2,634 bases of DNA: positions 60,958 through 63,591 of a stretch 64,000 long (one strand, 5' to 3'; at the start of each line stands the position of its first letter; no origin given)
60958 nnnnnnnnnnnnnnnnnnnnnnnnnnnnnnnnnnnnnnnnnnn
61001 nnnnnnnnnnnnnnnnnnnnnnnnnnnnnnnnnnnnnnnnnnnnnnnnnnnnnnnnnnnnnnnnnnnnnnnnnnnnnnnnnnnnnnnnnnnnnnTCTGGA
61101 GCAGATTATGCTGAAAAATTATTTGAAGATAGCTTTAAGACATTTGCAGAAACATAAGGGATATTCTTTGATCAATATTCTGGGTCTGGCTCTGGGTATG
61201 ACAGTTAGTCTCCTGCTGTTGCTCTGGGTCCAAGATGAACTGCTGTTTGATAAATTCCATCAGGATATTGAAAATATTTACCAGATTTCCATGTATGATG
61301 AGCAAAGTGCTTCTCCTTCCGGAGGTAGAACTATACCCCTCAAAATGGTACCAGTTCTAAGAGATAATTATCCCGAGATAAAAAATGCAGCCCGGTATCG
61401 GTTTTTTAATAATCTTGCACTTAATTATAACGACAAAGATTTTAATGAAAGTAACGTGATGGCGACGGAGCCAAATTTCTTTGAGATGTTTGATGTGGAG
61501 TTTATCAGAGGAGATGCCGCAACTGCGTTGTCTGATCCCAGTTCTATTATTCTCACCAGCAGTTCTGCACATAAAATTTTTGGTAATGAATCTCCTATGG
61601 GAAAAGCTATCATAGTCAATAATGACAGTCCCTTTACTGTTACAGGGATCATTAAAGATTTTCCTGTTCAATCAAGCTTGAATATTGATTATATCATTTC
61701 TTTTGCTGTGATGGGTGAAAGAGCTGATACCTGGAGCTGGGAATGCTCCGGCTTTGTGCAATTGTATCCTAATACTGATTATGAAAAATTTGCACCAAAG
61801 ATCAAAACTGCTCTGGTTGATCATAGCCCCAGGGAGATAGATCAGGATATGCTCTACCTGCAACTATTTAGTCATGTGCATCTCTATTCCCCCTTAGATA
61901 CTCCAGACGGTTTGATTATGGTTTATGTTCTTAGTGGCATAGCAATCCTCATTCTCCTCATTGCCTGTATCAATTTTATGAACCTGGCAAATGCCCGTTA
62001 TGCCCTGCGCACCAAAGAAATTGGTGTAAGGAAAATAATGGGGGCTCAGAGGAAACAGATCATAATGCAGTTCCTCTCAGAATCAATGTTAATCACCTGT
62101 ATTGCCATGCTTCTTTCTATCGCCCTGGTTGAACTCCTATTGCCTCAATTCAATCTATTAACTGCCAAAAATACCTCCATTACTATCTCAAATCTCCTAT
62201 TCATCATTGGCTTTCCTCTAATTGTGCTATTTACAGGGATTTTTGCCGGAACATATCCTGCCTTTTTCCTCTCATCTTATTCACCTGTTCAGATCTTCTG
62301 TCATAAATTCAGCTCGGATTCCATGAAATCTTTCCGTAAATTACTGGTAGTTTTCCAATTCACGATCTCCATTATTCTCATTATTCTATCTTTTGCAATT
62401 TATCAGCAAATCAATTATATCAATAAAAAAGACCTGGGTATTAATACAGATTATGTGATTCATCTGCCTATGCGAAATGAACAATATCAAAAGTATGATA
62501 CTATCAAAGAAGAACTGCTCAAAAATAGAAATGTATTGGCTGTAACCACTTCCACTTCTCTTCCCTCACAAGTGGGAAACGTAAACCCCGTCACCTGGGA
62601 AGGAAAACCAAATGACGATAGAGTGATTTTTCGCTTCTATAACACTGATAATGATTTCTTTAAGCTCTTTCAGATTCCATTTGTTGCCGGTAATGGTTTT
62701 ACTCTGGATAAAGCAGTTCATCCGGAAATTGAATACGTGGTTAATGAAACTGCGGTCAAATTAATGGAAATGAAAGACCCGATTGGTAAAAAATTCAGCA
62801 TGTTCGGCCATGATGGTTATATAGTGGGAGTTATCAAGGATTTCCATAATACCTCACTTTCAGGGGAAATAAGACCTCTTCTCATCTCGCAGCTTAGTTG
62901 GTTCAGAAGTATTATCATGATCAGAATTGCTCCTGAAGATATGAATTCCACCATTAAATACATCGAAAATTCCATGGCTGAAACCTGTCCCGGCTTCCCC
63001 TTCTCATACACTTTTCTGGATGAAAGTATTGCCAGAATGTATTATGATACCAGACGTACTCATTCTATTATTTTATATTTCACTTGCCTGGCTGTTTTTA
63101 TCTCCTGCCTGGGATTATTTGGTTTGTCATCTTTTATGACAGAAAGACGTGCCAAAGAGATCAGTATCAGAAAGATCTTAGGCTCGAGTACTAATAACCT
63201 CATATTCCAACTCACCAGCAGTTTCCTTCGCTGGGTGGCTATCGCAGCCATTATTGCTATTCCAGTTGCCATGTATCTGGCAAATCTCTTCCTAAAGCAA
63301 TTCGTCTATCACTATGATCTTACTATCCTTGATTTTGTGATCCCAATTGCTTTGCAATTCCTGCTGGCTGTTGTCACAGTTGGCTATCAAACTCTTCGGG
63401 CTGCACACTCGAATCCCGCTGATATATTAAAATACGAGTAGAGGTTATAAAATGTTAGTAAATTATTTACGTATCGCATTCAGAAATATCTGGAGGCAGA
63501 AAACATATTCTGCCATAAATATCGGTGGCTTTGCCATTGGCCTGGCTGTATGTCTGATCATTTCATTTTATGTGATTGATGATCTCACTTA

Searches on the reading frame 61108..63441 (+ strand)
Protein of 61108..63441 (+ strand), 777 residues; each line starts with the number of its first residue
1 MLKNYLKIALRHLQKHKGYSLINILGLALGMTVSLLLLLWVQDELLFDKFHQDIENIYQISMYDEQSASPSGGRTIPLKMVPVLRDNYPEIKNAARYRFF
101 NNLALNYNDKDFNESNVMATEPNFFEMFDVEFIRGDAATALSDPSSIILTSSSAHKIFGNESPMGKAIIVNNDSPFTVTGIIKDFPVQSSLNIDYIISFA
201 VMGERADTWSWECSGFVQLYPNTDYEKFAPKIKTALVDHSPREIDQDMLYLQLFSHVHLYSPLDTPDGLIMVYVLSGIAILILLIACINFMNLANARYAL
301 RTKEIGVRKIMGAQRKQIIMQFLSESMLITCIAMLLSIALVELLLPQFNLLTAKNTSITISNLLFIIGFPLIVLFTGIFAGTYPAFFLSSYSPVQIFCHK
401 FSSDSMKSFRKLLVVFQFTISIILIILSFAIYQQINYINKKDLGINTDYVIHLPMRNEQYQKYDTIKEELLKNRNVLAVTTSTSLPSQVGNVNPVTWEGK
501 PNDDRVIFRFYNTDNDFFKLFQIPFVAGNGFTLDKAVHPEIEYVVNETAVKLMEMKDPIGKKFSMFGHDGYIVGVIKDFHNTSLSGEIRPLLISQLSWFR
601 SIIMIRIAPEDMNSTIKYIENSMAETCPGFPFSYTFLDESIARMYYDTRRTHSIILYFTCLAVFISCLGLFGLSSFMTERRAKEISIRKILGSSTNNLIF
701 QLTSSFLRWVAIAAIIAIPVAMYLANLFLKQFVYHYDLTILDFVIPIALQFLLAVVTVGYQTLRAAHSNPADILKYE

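Call 7: search_protein_families(library=pfam, proteins=[window:61108-63441:+])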
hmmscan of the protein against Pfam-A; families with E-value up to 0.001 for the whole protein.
window:61108-63441:+ (777 aa): 2 families
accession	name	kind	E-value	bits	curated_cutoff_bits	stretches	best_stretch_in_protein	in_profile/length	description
PF12704.14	MacB_PCD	-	3.1e-36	126.1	27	2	20-234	1-206/207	MacB-like periplasmic core domain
PF02687.27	FtsX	-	1.3e-24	87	25.5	2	278-393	3-120/120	FtsX-like permease C-terminal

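Call 13: find_encoding_contigs(protein=window:61108-63441:+, flank=10000, max_places=4)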
Protein window:61108-63441:+ (777 aa): 8 contigs read that carry it; 3 places shown.
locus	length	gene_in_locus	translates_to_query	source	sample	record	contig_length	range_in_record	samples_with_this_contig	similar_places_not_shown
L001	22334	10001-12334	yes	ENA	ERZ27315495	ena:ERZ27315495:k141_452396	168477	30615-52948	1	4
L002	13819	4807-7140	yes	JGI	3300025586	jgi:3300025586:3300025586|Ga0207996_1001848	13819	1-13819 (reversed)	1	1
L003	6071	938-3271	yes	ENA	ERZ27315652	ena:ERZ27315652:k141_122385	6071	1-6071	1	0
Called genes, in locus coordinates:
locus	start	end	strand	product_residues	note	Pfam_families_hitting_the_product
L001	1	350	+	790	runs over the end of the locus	PF12704:MacB_PCD, PF02687:FtsX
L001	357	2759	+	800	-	PF12704:MacB_PCD, PF02687:FtsX, PF12704:MacB_PCD (weak), PF02687:FtsX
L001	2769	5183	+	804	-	PF12704:MacB_PCD, PF02687:FtsX, PF12704:MacB_PCD (weak), PF02687:FtsX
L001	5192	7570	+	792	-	PF12704:MacB_PCD, PF02687:FtsX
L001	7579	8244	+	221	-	PF00005:ABC_tran, PF13304:AAA_21 (faint)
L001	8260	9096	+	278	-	PF01364:Peptidase_C25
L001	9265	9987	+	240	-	-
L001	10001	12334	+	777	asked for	PF12704:MacB_PCD, PF02687:FtsX, PF12704:MacB_PCD, PF02687:FtsX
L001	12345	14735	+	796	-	PF12704:MacB_PCD, PF02687:FtsX, PF12704:MacB_PCD, PF02687:FtsX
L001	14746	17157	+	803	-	PF12704:MacB_PCD, PF02687:FtsX, PF12704:MacB_PCD, PF02687:FtsX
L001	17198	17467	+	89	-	-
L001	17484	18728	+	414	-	PF02321:OEP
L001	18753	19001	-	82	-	-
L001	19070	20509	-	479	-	PF01523:PmbA_TldD_1st, PF19290:PmbA_TldD_2nd (weak), PF19289:PmbA_TldD_3rd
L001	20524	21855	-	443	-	PF19289:PmbA_TldD_3rd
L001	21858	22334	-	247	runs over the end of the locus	PF00440:TetR_N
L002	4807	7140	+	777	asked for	PF12704:MacB_PCD, PF02687:FtsX, PF12704:MacB_PCD, PF02687:FtsX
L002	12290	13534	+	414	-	PF02321:OEP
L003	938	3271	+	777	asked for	PF12704:MacB_PCD, PF02687:FtsX, PF12704:MacB_PCD, PF02687:FtsX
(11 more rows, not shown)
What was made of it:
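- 61108..64000 (+): Seventh MacB permease (61108-63441) and the start of the eighth. Beyond the window the operon continues with a ninth permease, an 89-aa gene and an outer-membrane factor (OEP). Calls 7 and 13 (L001).
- On MacB-type tripartite ABC exporter: OEP (PF02321) is at the operon end in L001 (call 13).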

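Call 55: search_protein_families(library=pfam, max_evalue=1, proteins=[L001:17198-17467:+])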
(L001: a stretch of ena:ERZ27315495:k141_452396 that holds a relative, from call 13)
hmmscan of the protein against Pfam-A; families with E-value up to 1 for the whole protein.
L001:17198-17467:+ (89 aa): 0 families

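Call 56: search_protein_families(library=ncbifam, max_evalue=1, proteins=[L001:17198-17467:+])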
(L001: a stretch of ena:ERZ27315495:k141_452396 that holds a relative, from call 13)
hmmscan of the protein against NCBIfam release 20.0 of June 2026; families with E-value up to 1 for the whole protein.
L001:17198-17467:+ (89 aa): 0 families
